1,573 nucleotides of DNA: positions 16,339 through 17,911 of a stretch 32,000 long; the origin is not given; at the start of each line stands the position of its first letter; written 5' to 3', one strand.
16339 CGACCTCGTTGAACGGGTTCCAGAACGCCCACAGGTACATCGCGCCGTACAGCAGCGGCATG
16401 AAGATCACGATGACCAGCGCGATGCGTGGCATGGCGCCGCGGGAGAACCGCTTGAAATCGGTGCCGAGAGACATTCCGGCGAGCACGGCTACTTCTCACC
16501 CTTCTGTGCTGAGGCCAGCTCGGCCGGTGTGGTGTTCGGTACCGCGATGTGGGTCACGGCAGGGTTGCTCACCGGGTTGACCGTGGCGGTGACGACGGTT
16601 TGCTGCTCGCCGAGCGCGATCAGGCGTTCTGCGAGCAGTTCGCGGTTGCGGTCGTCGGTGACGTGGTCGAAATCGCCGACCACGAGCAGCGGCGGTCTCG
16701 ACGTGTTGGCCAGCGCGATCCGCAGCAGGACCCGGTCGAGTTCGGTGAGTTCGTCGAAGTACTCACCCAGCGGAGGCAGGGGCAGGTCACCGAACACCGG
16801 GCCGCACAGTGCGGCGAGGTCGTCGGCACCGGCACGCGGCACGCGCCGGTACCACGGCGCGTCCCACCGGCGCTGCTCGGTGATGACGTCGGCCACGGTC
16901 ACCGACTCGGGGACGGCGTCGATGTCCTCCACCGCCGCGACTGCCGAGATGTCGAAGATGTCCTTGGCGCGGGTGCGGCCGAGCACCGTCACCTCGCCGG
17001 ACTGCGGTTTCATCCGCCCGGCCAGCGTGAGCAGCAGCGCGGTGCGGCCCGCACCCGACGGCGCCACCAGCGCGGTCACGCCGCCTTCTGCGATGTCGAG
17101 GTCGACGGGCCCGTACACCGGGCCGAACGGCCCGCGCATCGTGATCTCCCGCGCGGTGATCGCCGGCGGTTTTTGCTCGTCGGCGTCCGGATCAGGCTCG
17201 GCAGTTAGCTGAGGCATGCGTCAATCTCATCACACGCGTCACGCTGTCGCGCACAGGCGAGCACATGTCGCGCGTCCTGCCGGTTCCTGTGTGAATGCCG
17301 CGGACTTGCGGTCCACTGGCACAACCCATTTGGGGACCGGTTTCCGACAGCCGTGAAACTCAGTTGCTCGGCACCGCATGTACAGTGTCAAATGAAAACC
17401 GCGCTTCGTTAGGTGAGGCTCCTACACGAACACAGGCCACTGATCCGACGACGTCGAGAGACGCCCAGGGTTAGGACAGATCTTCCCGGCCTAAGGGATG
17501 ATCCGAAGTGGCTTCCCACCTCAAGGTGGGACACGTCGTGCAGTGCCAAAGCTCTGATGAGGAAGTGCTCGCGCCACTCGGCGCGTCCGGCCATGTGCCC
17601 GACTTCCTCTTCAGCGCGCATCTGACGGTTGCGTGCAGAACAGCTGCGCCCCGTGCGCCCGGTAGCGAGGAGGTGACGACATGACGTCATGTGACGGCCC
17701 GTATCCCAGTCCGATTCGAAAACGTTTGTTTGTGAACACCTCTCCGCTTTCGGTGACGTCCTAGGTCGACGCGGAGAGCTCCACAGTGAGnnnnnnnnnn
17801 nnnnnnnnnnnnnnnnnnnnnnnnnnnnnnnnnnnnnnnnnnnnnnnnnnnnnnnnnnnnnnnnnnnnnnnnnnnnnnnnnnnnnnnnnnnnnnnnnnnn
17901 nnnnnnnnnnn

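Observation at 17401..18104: Intact M-box Mg2+ riboswitch whose cargo gene (mgtA-type ATPase) has been reduced to a short 3' relic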

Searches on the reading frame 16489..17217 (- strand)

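Call 6: search_protein_families(library=pfam, proteins=[window:16489-17217:-], max_evalue=1)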
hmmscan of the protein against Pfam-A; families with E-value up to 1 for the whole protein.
window:16489-17217:- (242 aa): 7 families
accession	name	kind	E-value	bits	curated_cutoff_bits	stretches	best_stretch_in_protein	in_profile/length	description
PF00005.33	ABC_tran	-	5.7e-08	33.9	25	1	37-90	3-52/137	ABC transporter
PF13191.12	AAA_16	-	0.0013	19.7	32.6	1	46-204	25-160/167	AAA ATPase domain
PF02463.25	SMC_N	-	0.0019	18.1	40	1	163-226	147-211/220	RecF/RecN/SMC N terminal domain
PF13401.12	AAA_22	-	0.0059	17.4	27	1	45-194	5-104/130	AAA domain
PF25199.1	nSTAND_NTPase5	-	0.12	12.6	34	0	46-88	42-83/145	Novel STAND NTPase 5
PF03193.22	RsgA_GTPase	-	0.22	11.8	30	0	44-77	105-138/174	RsgA GTPase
PF13481.12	AAA_25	-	0.26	11.3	27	1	41-69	29-57/195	AAA domain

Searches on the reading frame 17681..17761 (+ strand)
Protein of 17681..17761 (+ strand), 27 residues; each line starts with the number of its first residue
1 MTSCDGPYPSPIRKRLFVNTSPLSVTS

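Call 6: search_protein_families(library=pfam, proteins=[window:17681-17761:+], max_evalue=1)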
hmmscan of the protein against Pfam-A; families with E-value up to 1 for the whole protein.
window:17681-17761:+ (27 aa): 1 family
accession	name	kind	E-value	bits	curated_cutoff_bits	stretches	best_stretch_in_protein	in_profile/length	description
PF05920.17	Homeobox_KN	-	0.2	12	24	1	5-25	7-27/40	Homeobox KN domain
